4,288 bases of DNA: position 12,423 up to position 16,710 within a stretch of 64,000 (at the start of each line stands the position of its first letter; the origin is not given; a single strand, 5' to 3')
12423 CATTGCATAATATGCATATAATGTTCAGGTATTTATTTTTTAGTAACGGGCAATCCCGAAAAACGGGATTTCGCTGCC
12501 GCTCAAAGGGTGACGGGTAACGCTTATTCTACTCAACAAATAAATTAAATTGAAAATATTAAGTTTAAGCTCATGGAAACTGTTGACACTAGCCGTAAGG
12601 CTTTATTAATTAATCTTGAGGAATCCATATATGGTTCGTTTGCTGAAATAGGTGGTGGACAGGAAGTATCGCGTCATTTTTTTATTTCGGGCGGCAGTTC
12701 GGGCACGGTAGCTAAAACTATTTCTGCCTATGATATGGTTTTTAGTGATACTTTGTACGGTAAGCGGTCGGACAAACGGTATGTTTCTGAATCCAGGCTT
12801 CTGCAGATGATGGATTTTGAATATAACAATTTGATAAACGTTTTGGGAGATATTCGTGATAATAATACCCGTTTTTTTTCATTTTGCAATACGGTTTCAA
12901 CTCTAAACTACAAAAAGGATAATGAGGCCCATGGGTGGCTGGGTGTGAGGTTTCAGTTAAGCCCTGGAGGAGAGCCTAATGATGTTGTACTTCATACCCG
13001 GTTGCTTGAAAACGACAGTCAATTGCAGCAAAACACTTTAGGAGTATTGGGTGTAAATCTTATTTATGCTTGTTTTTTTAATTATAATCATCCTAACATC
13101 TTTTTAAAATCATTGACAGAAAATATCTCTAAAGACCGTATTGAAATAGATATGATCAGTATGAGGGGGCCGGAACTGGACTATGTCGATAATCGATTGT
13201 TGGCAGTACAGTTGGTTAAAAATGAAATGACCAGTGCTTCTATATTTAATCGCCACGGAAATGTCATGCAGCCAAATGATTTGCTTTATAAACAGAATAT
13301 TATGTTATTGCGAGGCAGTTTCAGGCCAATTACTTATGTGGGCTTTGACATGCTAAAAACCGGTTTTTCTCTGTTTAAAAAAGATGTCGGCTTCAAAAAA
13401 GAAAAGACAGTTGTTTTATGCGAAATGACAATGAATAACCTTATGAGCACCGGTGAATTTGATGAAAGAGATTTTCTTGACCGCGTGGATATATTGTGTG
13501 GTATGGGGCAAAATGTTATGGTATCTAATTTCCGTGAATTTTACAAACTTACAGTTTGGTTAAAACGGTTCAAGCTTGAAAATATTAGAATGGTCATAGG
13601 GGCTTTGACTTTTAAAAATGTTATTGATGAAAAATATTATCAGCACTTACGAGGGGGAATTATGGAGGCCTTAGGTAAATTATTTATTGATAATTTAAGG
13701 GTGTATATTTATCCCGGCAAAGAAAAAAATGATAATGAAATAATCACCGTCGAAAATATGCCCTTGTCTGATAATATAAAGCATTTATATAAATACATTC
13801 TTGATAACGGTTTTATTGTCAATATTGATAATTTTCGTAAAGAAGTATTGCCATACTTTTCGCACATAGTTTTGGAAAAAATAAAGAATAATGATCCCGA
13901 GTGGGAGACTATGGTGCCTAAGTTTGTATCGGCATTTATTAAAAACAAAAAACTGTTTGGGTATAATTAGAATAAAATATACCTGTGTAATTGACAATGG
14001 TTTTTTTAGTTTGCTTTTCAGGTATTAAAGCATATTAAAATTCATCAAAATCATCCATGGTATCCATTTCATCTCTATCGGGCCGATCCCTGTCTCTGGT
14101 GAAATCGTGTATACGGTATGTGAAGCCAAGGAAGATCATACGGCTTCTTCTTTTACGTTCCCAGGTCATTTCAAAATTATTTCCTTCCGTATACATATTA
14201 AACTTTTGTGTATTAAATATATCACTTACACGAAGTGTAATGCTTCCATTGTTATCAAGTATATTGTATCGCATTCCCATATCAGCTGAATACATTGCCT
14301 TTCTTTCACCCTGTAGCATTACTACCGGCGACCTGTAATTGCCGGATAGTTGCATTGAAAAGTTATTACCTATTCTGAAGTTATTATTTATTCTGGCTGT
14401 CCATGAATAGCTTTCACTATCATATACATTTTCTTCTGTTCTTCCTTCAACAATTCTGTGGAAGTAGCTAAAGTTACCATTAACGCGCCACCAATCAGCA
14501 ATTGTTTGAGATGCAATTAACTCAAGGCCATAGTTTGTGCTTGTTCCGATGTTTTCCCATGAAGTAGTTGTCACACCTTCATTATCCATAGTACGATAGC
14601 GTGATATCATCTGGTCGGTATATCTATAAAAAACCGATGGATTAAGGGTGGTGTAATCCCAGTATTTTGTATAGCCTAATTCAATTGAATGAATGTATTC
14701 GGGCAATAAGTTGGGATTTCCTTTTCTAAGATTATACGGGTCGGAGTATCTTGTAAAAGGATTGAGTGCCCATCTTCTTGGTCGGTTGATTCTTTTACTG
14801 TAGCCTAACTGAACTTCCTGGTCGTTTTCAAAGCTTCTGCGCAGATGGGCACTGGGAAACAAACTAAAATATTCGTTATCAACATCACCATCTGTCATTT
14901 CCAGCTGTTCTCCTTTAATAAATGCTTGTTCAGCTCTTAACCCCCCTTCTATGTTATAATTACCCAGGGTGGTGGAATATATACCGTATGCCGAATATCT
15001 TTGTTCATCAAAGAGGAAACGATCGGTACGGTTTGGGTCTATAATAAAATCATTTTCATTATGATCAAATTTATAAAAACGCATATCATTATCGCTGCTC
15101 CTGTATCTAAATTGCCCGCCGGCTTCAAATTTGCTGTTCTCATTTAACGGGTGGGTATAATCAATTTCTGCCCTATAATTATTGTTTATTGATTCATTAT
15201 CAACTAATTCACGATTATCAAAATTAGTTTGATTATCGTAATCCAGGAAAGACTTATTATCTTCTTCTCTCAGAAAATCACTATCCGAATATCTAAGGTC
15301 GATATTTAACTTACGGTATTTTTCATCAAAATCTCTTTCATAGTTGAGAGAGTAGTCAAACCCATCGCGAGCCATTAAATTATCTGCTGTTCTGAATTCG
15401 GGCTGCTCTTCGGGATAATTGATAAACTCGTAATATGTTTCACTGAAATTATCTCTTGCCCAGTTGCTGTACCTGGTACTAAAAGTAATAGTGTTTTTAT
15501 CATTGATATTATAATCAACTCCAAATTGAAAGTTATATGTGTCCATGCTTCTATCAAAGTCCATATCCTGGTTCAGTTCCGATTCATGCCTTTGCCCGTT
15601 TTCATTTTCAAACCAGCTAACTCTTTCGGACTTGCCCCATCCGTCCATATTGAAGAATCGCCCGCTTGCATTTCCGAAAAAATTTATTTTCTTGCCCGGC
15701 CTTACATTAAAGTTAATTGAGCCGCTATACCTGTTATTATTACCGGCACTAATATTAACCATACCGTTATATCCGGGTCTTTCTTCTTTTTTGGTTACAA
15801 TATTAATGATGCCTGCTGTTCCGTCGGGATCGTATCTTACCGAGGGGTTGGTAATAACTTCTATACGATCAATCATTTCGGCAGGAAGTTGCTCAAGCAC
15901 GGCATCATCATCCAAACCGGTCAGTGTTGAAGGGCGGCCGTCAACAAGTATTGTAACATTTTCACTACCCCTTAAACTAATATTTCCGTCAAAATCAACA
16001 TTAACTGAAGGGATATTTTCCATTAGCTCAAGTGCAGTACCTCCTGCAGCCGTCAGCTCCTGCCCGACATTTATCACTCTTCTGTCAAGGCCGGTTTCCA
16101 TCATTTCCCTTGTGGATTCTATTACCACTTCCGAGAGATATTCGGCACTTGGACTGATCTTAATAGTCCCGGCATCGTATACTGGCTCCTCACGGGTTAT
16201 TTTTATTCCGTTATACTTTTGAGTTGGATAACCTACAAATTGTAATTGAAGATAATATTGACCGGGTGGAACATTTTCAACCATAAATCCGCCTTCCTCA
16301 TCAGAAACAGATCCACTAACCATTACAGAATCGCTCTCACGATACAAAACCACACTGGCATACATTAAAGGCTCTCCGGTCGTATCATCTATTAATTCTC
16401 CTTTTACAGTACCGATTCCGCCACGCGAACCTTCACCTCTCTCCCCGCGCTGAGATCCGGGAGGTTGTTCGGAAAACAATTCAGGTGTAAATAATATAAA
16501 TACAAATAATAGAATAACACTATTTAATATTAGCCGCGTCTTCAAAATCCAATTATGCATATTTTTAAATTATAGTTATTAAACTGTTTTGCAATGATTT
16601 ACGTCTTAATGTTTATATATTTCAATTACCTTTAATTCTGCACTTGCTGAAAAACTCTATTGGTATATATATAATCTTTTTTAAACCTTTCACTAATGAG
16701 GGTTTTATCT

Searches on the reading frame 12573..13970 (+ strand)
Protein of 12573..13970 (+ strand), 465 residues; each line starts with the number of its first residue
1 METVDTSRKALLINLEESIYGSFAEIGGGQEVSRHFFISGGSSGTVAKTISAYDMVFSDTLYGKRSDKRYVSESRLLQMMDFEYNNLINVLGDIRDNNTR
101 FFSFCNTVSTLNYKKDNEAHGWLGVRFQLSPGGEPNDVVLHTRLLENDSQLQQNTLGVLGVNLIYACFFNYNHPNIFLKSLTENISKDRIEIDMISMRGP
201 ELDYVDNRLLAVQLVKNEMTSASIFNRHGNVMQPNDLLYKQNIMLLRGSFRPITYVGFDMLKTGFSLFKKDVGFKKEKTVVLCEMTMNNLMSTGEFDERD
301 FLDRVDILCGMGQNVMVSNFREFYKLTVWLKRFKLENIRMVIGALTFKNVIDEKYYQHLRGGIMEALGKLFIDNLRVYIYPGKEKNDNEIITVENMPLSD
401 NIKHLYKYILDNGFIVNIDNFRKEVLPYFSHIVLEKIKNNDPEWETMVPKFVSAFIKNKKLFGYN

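Call 12: search_protein_families(library=pfam, proteins=[window:12573-13970:+])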
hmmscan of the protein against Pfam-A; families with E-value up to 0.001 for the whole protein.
window:12573-13970:+ (465 aa): 0 families

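Call 16: find_encoding_contigs(protein=window:12573-13970:+, flank=10000, max_places=10)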
Protein window:12573-13970:+ (465 aa): no gene with exactly this product is on record in the collection.

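Call 17: find_homologous_proteins(query=window:12573-13970:+)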
Query window:12573-13970:+ (465 aa): 7825 proteins with E <= 0.001 among 8000 candidates; the best 120 are listed.
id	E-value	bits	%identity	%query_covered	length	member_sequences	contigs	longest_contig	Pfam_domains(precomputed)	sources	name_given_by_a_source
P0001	0.0e+0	1050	100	100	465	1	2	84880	-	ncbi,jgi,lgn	-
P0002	2.7e-258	875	82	100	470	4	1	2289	-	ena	-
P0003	1.6e-246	836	78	100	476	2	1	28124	-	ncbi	-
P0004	6.4e-235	798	73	100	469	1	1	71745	-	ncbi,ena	-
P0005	3.3e-231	786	71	100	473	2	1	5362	-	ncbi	-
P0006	1.1e-230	784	73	100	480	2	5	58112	-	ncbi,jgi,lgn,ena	-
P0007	1.5e-230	784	72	100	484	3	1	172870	-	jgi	jgi:hypothetical protein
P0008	3.4e-230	783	72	100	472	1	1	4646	-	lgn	-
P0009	3.4e-229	779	71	100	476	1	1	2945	-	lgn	-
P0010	9.1e-229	778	71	100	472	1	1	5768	-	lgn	-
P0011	9.5e-229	778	70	100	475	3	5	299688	-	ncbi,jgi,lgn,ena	jgi:hypothetical protein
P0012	1.2e-227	774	74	100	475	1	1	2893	-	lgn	-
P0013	1.3e-227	774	71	100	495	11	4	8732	-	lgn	-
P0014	1.4e-227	774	74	100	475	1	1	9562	-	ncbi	ncbi:MAG: hypothetical protein R6U11_09455 [Bacteroidales bacterium]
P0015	1.9e-227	774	73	100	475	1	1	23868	-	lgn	-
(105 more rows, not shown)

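Call 18: find_encoding_contigs(protein=P0001, flank=10000, max_places=4)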
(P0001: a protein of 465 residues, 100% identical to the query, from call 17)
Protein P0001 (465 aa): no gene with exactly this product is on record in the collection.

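Call 19: find_encoding_contigs(protein=P0003, flank=10000, max_places=3)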
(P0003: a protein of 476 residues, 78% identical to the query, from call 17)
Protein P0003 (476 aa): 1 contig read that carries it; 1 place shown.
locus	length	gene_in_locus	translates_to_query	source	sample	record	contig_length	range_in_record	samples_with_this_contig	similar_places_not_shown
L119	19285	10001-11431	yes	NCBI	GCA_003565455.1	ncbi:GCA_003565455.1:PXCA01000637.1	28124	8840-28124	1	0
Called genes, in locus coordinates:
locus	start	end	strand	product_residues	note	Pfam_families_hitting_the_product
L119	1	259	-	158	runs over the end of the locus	PF02381:MraZ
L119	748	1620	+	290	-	PF19576:Acyltransf_2, PF01553:Acyltransferase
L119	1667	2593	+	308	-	PF13444:Acetyltransf_5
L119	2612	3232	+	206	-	PF01926:MMR_HSR1, PF02421:FeoB_N (weak), PF03193:RsgA_GTPase (faint)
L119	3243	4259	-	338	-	PF25594:GldB_lipo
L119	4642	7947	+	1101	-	PF07495:Y_Y_Y, PF07228:SpoIIE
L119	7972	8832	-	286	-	PF01370:Epimerase, PF04321:RmlD_sub_bind, PF16363:GDP_Man_Dehyd, PF02719:Polysacc_synt_2 (weak)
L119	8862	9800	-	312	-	PF01073:3Beta_HSD, PF01370:Epimerase, PF02719:Polysacc_synt_2 (faint), PF04321:RmlD_sub_bind (weak), PF07993:NAD_binding_4 (faint), PF16363:GDP_Man_Dehyd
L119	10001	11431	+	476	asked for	-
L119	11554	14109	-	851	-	PF13620:CarboxypepD_reg, PF13715:CarbopepD_reg_2, PF07715:Plug, PF00593:TonB_dep_Rec_b-barrel, PF14905:OMP_b-brl_3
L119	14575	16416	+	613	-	PF02518:HATPase_c, PF00204:DNA_gyraseB, PF01751:Toprim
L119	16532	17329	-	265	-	PF00795:CN_hydrolase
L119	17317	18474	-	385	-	PF00155:Aminotran_1_2, PF00266:Aminotran_5, PF01053:Cys_Met_Meta_PP (faint), PF01041:DegT_DnrJ_EryC1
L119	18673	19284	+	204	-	?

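Call 20: find_encoding_contigs(protein=P0004, flank=10000, max_places=3)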
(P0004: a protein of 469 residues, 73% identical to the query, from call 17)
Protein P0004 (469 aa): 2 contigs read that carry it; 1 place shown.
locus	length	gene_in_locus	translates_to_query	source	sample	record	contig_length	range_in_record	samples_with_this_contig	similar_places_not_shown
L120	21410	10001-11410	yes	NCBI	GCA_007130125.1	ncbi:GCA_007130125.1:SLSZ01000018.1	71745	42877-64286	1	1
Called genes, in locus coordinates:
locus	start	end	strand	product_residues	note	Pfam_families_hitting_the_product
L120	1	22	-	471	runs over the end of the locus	PF01225:Mur_ligase, PF08245:Mur_ligase_M, PF02875:Mur_ligase_C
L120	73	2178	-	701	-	PF03717:PBP_dimer, PF00905:Transpeptidase, PF03793:PASTA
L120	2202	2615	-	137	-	PF19579:FtsL_2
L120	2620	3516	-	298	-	PF01728:FtsJ (faint), PF01795:Methyltransf_5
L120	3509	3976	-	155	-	PF02381:MraZ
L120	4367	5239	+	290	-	PF19576:Acyltransf_2, PF01553:Acyltransferase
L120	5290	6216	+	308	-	PF13444:Acetyltransf_5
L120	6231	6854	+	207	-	PF00009:GTP_EFTU (faint), PF01926:MMR_HSR1, PF02421:FeoB_N (weak), PF03193:RsgA_GTPase (faint)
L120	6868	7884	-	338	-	PF25594:GldB_lipo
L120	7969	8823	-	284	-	PF01073:3Beta_HSD (weak), PF01370:Epimerase, PF02719:Polysacc_synt_2 (faint), PF04321:RmlD_sub_bind, PF16363:GDP_Man_Dehyd, PF07993:NAD_binding_4 (weak)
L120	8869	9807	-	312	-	PF01073:3Beta_HSD, PF01370:Epimerase, PF02719:Polysacc_synt_2 (faint), PF07993:NAD_binding_4 (faint), PF16363:GDP_Man_Dehyd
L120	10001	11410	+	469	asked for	-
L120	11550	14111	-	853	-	PF13620:CarboxypepD_reg, PF13715:CarbopepD_reg_2, PF17802:SpaA (weak), PF07715:Plug, PF00593:TonB_dep_Rec_b-barrel, PF14905:OMP_b-brl_3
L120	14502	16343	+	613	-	PF02518:HATPase_c, PF00204:DNA_gyraseB, PF01751:Toprim, PF00986:DNA_gyraseB_C (weak)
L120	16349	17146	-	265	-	PF00795:CN_hydrolase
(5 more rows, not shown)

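Call 30: find_encoding_contigs(protein=P0002, flank=10000, max_places=3)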
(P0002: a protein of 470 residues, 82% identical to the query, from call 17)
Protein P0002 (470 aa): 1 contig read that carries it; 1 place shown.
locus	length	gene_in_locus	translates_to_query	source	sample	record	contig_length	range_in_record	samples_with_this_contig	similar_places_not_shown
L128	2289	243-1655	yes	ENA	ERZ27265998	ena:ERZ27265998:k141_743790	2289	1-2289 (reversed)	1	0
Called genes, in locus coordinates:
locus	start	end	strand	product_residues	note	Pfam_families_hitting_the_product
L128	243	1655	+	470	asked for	-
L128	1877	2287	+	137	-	?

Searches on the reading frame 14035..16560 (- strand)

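Call 12: search_protein_families(library=pfam, proteins=[window:14035-16560:-])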
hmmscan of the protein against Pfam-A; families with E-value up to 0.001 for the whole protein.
window:14035-16560:- (841 aa): 6 families
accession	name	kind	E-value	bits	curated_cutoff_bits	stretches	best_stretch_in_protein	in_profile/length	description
PF14905.12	OMP_b-brl_3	-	2.6e-114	382.9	27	1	409-815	1-408/408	Outer membrane protein beta-barrel family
PF00593.30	TonB_dep_Rec_b-barrel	-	1.4e-19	71.7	27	1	350-742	7-392/436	TonB dependent receptor-like, beta-barrel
PF13620.12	CarboxypepD_reg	-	4e-12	46.7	32.3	1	51-126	1-74/82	Carboxypeptidase regulatory-like domain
PF13715.12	CarbopepD_reg_2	-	2.9e-10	40.5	32.2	1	52-146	1-87/88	CarboxypepD_reg-like domain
PF07715.20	Plug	-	1.1e-09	39.2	23.9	1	173-251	22-107/107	TonB-dependent Receptor Plug Domain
PF17802.7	SpaA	-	0.00021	21.8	23.1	1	51-105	2-57/91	Prealbumin-like fold domain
